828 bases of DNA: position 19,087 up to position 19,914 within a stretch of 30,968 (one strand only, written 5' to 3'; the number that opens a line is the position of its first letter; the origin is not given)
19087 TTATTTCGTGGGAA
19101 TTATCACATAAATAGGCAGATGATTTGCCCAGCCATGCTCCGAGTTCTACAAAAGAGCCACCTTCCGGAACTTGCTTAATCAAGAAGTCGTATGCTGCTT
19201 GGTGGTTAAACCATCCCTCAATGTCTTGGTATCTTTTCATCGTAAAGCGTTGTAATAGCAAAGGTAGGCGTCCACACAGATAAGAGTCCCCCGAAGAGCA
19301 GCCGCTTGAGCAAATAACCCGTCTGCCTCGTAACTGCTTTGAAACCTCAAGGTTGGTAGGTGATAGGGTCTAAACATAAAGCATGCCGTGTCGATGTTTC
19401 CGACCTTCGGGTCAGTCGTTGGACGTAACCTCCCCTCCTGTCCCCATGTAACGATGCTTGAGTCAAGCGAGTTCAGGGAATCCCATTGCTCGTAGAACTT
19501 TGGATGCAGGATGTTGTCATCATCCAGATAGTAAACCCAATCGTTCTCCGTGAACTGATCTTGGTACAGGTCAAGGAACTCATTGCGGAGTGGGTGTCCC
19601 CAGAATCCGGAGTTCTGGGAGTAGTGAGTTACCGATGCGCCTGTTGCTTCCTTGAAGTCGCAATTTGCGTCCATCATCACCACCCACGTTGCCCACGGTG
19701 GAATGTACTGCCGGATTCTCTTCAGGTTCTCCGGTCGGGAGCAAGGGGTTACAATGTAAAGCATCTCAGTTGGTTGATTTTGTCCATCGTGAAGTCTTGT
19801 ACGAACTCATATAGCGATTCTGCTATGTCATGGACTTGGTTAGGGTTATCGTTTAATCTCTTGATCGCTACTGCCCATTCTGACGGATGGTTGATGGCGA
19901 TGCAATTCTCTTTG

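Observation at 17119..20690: Three glycosyltransferases plus a SAM methyltransferase in one operon with the packaging genes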

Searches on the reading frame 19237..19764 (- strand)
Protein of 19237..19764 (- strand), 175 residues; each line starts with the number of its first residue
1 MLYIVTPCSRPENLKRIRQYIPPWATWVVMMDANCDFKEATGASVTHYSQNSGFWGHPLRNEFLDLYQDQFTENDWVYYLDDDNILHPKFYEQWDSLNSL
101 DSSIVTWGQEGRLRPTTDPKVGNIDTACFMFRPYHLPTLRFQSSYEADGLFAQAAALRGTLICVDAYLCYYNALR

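Call 3: search_protein_families(library=pfam, proteins=[window:19237-19764:-], max_evalue=0.1)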
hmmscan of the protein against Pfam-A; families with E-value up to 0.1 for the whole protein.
window:19237-19764:- (175 aa): 0 families

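Call 4: search_protein_families(library=phrogs, proteins=[window:19237-19764:-], max_evalue=0.01)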
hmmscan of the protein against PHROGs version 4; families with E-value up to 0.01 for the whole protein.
window:19237-19764:- (175 aa): 0 families

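Call 14: search_dna_similar(query=window:19237-19764:-, collection=phages, mode=protein, max_rows=30, max_evalue=0.01)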
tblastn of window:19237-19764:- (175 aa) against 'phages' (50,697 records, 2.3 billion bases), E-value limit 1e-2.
No match.

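Call 35: find_homologous_proteins(query=window:19237-19764:-, max_evalue=0.001)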
Query window:19237-19764:- (175 aa): 165 proteins with E <= 0.001 among 191 candidates; the best 120 are listed.
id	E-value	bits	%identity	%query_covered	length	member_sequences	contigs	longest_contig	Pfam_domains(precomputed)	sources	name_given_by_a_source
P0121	8.6e-118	409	97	100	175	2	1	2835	-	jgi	jgi:hypothetical protein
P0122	8.4e-115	399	94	100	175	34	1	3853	-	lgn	-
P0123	6.9e-105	367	86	100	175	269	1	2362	-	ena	-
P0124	5.9e-100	351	82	100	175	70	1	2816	-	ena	-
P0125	2.2e-98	346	82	100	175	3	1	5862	-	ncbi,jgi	jgi:hypothetical protein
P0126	3.6e-98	345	81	100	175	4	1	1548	-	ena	-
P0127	1.2e-97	343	78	100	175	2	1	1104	-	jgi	jgi:hypothetical protein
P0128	2.0e-97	343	81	100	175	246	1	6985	-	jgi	-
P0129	8.5e-97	341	81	100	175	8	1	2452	-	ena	-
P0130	5.7e-95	335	78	100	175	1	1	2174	-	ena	-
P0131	3.3e-94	332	80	100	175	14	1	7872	-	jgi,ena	jgi:hypothetical protein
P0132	3.6e-93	329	78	100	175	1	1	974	-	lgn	-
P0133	4.0e-91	322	75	100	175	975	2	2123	-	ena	-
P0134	5.2e-91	322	77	100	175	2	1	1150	-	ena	-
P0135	5.6e-88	312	76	100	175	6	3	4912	-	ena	-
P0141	2.5e-85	303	72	100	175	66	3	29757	-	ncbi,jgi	jgi:hypothetical protein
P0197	2.4e-45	173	45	99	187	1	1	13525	-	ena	-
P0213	2.7e-36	143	45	100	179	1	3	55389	-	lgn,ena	-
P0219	1.3e-33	135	44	99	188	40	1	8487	PF00535.33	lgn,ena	-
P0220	3.7e-33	133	40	100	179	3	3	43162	-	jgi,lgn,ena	jgi:hypothetical protein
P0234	6.5e-30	122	41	100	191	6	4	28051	-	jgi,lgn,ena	-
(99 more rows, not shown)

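Call 38: search_solved_structures(query=A3, max_evalue=1, show_alignments=2)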
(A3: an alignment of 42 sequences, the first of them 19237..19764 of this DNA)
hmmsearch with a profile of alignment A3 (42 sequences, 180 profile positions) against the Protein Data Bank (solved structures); distinct sequences matched with E-value up to 1: 3.
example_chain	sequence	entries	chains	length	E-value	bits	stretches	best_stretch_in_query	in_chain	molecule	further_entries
6h1j_A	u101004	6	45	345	0.11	15.6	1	69-176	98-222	Probable ss-1,3-N-acetylglucosaminyltransferase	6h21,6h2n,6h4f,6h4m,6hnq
1v82_A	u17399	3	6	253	0.39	13.7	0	56-99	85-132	Galactosylgalactosylxylosylprotein 3-beta-glucuronosyltransferase 1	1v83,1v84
3eoo_A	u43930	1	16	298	0.79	12.8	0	85-178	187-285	Methylisocitrate lyase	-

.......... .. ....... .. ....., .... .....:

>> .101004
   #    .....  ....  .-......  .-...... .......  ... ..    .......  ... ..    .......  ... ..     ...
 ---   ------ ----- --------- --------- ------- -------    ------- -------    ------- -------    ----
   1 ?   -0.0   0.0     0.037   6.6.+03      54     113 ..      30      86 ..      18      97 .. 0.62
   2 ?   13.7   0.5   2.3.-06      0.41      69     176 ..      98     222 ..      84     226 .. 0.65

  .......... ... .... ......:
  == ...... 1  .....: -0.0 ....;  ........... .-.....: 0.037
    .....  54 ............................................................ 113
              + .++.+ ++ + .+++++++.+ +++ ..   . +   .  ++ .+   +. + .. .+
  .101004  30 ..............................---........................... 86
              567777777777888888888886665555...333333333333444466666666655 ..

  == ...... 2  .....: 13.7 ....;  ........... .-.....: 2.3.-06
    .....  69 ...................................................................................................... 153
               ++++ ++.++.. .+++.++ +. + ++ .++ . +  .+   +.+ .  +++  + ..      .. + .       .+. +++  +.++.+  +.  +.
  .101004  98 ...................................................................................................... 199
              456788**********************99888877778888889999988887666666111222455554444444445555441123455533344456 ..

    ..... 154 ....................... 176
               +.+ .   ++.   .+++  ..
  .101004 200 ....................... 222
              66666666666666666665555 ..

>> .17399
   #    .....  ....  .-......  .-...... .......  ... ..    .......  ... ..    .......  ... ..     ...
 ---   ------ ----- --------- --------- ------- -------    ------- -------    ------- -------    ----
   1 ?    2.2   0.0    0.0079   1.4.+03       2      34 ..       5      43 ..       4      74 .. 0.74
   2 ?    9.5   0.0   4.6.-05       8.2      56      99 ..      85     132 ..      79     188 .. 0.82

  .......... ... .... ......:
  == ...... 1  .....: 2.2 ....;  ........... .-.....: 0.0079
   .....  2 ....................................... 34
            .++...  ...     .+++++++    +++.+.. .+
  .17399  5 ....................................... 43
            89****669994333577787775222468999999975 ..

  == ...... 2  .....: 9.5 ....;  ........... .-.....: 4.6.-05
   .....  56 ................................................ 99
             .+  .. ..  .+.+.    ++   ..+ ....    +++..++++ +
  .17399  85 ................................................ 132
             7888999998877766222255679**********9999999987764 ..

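Call 40: find_encoding_contigs(protein=P0213, flank=8000, max_places=3)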
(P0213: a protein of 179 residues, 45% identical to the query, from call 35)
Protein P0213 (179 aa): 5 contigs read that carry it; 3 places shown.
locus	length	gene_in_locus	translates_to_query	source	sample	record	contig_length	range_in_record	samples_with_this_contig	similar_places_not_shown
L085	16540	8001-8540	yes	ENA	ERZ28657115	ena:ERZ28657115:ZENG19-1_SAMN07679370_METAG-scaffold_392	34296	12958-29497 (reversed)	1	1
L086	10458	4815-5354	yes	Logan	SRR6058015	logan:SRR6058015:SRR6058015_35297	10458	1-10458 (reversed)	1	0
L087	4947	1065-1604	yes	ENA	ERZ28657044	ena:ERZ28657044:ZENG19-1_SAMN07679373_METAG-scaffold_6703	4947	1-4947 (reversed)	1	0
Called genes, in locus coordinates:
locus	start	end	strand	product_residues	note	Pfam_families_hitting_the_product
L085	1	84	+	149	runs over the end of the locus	-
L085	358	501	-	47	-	-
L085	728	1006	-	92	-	-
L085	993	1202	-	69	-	-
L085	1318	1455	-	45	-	-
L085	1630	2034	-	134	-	-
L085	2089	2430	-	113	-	PF23907:DUF7249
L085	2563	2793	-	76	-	-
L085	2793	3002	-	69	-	-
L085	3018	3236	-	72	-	-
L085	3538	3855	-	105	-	-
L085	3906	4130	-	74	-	-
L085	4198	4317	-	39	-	-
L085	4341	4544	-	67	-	-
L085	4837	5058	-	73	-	-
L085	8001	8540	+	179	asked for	-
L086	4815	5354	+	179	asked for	-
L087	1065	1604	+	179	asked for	-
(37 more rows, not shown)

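Call 47: predict_structure(alignment_id=A3)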
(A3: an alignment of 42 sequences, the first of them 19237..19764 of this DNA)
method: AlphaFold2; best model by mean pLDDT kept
length: 175 residues; sequences in the alignment: 42
mean_pLDDT: 95.4   pTM: 0.91
mean pLDDT of the five models: 95.4, 95.0, 94.9, 94.4, 94.3
residues with pLDDT >= 90: 163; 70-90: 12; 50-70: 0; < 50: 0
segments of 3 or more residues with pLDDT < 50: none
pLDDT, mean of each block of 10 residues (from residue 1): 97 95 97 91 96 94 98 97 94 91 97 97 96 98 95 98 97 84
secondary structure, 60 per line:
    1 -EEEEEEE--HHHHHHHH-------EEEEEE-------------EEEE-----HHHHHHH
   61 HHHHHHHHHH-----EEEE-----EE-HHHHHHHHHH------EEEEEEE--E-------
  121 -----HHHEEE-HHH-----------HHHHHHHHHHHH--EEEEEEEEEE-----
elements in order: E2-8 H11-18 E26-31 E45-48 H54-70 E76-79 H88-97 E104-110 E129-131 H147-158 E161-170

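Call 50: fold_search(model_id=the predicted structure, library=pdb)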
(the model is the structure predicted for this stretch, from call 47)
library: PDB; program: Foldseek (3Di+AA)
matches with E <= 10: 856; with E <= 0.001: 45
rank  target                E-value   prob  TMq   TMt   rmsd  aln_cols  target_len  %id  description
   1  1v82_B                5.0e-08  1.00  0.73  0.55   4.1       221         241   20  Crystal structure of human GlcAT-P apo form (released 2004-05-25)
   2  1v82_A                7.8e-08  1.00  0.69  0.51   5.4       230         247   18  Crystal structure of human GlcAT-P apo form (released 2004-05-25)
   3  1v83_A                1.0e-07  1.00  0.73  0.55   4.0       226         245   19  Crystal structure of human GlcAT-P in complex with Udp and Mn2+ (released 2004-05-25)
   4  1v84_B                5.0e-07  1.00  0.68  0.51   4.9       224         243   20  Crystal structure of human GlcAT-P in complex with N-acetyllactosamine, Udp, and Mn2+ (released 2004-05-25)
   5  2d0j_D                8.3e-07  1.00  0.74  0.56   4.2       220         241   16  Crystal Structure of Human GlcAT-S Apo Form (released 2006-07-18)
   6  2d0j_A                8.8e-07  1.00  0.72  0.54   4.5       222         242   16  Crystal Structure of Human GlcAT-S Apo Form (released 2006-07-18)
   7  9jma_A                2.0e-06  1.00  0.74  0.45   4.1       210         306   17  Crystal structure of glycosyltransferase AvpGT (released 2025-01-29)
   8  9jn3_A                5.6e-06  1.00  0.70  0.45   4.1       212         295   14  Crystal structure of AvpGT in complex with Ara-A (released 2025-01-29)
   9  9omm_B                7.2e-06  1.00  0.74  0.50   3.7       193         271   11  WrtF fucosyltransferase - tetrasaccharide product (released 2025-10-29)
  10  9jn3_B                8.2e-06  1.00  0.68  0.42   3.9       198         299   18  Crystal structure of AvpGT in complex with Ara-A (released 2025-01-29)
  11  9omk_B                9.9e-06  1.00  0.71  0.51   3.9       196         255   12  WrtF fucosyltransferase - trisaccharide acceptor (released 2025-10-29)
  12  9oml_B                1.1e-05  1.00  0.70  0.47   4.3       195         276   11  WrtF fucosyltransferase - acetylated trisaccharide acceptor (released 2025-10-29)
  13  6p61_C                1.2e-05  1.00  0.67  0.62   5.1       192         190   12  Structure of a Glycosyltransferase from Leptospira borgpetersenii serovar Hardjo-bovis (strain JB197) (released 2019-07-10)
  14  9omm_A                1.5e-05  1.00  0.72  0.51   4.0       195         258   11  WrtF fucosyltransferase - tetrasaccharide product (released 2025-10-29)
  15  9omn_B                2.0e-05  1.00  0.70  0.48   4.0       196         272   11  WrtF fucosyltransferase - GDP-2-deoxy-2-fluoro-beta-L-fucose (released 2025-10-29)
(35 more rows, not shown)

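Call 61: find_encoding_contigs(protein=P0220, flank=8000, max_places=2)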
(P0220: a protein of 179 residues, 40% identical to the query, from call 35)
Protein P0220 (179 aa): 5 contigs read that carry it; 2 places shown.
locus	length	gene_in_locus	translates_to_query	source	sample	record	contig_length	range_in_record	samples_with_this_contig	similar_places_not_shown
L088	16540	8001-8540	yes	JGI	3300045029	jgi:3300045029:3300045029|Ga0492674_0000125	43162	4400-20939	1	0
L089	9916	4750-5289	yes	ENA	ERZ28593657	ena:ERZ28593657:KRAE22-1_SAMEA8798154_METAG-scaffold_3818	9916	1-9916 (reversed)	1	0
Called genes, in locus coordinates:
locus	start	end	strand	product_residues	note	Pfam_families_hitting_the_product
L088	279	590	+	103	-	-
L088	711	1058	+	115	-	-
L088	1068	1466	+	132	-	-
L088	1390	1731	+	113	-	-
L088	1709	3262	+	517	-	-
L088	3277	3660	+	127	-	-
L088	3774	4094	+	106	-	-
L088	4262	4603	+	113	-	-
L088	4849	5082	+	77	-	-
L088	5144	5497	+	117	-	-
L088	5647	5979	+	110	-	-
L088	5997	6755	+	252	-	PF18406:DUF1281_C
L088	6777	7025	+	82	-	-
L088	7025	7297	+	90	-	-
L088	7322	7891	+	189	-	-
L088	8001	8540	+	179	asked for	-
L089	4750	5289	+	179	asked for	-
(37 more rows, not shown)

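Call 62: find_encoding_contigs(protein=P0234, flank=8000, max_places=2)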
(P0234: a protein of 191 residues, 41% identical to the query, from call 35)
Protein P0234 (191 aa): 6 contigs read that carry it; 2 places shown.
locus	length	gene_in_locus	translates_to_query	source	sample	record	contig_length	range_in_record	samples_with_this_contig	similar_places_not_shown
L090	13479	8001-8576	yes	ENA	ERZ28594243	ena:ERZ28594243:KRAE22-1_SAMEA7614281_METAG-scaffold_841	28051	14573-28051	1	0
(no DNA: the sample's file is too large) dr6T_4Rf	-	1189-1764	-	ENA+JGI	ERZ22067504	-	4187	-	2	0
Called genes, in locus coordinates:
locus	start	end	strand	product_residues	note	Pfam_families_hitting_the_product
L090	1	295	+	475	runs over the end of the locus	-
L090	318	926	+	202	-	PF01510:Amidase_2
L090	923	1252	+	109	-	-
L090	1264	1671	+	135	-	-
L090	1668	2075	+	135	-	-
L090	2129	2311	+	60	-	-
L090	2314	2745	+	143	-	-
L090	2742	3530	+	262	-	-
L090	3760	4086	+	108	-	-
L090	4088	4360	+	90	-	-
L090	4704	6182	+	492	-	PF11443:DUF2828 (weak), PF13519:VWA_2 (faint), PF11443:DUF2828, PF25043:DUF7788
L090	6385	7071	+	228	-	PF02511:Thy1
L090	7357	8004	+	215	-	PF13847:Methyltransf_31 (weak)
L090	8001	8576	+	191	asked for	-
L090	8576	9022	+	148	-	-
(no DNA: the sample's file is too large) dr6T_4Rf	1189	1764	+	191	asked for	-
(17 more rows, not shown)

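Call 63: find_encoding_contigs(protein=P0197, flank=8000, max_places=2)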
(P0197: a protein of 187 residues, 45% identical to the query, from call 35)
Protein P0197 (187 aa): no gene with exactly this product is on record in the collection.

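Call 85: find_encoding_contigs(protein=P0141, flank=7000, max_places=2)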
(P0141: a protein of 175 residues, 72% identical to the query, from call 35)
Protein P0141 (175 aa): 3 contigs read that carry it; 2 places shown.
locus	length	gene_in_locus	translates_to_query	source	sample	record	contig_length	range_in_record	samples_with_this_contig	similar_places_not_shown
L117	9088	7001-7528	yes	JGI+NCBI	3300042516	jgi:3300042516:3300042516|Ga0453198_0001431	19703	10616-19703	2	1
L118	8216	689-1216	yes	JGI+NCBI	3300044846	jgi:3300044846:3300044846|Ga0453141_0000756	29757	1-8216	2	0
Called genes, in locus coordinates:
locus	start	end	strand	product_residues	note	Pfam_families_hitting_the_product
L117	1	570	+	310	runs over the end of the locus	-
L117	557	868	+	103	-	-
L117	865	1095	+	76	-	-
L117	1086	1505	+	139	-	-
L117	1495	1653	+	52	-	-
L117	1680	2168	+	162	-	-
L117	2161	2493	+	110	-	-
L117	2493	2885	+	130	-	-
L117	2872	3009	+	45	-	-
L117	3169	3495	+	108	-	-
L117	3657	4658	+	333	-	PF00145:DNA_methylase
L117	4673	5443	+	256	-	PF12684:DUF3799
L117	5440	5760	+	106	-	-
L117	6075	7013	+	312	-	-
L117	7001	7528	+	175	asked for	-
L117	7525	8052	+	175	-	PF13578:Methyltransf_24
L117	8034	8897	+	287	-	-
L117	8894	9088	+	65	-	?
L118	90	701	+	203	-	-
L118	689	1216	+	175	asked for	-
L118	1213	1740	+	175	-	PF13578:Methyltransf_24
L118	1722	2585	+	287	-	-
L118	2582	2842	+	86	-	PF01844:HNH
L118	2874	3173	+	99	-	-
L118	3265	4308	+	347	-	PF03237:Terminase_6N (weak), PF04466:Terminase_3, PF17288:Terminase_3C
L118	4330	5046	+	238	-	-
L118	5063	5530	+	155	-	-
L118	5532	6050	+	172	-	-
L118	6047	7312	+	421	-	-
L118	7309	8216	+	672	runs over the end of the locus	-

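Call 86: find_encoding_contigs(protein=P0125, flank=7000, max_places=2)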
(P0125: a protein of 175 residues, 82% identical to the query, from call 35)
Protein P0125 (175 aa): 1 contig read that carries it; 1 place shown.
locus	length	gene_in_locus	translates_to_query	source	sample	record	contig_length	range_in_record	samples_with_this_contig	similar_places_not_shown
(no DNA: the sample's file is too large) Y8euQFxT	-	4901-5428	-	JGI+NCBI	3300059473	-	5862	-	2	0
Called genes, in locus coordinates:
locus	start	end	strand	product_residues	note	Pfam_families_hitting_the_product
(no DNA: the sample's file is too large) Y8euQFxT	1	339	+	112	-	?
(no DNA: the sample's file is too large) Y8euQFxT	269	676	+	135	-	-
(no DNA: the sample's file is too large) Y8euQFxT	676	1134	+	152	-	-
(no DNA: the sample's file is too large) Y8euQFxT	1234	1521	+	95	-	-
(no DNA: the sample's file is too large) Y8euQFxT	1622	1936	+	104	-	-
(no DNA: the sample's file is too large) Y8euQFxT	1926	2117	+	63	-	-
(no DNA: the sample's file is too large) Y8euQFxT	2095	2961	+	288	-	-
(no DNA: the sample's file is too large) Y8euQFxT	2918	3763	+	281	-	PF12684:DUF3799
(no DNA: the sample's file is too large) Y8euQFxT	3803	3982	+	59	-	-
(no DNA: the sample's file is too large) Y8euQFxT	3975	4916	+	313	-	-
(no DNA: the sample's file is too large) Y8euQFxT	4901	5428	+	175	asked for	-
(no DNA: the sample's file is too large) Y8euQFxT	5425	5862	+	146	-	?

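Call 93: fold_search(model_id=the predicted structure, library=viral)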
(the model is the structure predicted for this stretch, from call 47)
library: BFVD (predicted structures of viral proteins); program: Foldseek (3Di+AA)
matches with E <= 10: 819; with E <= 0.001: 111
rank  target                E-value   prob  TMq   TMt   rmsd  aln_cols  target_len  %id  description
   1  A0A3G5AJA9            3.9e-11  1.00  0.79  0.16   3.2       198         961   26  Uncharacterized protein [Sylvanvirus sp.]
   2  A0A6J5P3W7            5.0e-10  1.00  0.80  0.76   3.2       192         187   20  Uncharacterized protein [uncultured Caudovirales phage]
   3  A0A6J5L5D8            8.9e-09  1.00  0.73  0.69   5.0       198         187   17  Glyco_tranf_GTA_type domain containing protein [uncultured Caudovirales phage]
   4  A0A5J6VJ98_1          1.2e-08  1.00  0.71  0.18   4.4       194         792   18  Glycosyltransferase family 2 [Megaviridae environmental sample]
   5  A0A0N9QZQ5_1          2.0e-08  1.00  0.72  0.13   4.3       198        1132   16  Multiple glycosyltransferase domain containing protein [Chrysochromulina ericina virus CeV-01B]
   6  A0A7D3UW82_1          2.0e-07  1.00  0.75  0.15   3.7       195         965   17  Glycosyltransferase [Fadolivirus FV1/VV64]
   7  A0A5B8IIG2            3.0e-07  1.00  0.75  0.51   3.8       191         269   16  Glycosyl transferase family 2 [Mimiviridae sp. ChoanoV1]
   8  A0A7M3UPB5            3.2e-07  1.00  0.69  0.52   4.6       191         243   18  Uncharacterized protein [Pyramimonas orientalis virus]
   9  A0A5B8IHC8            3.6e-07  1.00  0.71  0.12   3.8       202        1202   14  Glycosyl transferase family 2 [Mimiviridae sp. ChoanoV1]
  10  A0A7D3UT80            5.3e-07  1.00  0.72  0.36   4.6       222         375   12  Glycosyl transferase family 2 [Fadolivirus FV1/VV64]
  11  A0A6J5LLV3            5.6e-07  1.00  0.76  0.11   3.4       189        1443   22  Glyco_tranf_GTA_type domain containing protein [uncultured Caudovirales phage]
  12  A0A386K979            8.2e-07  1.00  0.54  0.36   7.8       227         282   14  (no name in the UniProt tables at hand)
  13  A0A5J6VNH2            2.0e-06  1.00  0.73  0.56   3.7       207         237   15  Glycosyltransferase [Megaviridae environmental sample]
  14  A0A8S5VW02            2.0e-06  1.00  0.65  0.38   6.6       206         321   13  (no name in the UniProt tables at hand)
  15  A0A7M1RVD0            3.1e-06  1.00  0.67  0.45   4.8       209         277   10  GtrB [uncultured phage cr130_1]
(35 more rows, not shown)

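Call 94: search_solved_structures(query=L118:1722-2585:+, max_evalue=1)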
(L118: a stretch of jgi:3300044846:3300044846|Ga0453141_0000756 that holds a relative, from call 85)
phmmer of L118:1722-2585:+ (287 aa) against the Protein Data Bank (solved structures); distinct sequences matched with E-value up to 1: 4.
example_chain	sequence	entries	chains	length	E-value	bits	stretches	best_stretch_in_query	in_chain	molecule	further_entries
5tcu_SB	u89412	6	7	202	0.051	16.3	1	41-147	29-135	30S ribosomal protein S3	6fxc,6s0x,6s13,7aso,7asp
5li0_c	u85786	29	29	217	0.059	16.1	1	41-147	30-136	30S ribosomal protein S3 | Small ribosomal subunit protein uS3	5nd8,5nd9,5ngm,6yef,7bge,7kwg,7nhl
9hd7_U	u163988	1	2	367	0.18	14.6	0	110-149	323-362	Chloroplast PsbY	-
5fmg_B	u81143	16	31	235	0.38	13.5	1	122-199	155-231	PROTEASOME SUBUNIT ALPHA TYPE 2, PUTATIVE | 20S proteasome alpha-2 subunit | Proteasome subunit alpha type-2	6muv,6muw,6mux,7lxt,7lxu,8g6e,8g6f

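Call 96: search_protein_families(library=pfam, proteins=[L118:1722-2585:+], max_evalue=0.01)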
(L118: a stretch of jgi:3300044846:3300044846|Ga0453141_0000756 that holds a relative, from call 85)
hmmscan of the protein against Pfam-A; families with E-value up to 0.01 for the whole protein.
L118:1722-2585:+ (287 aa): 0 families
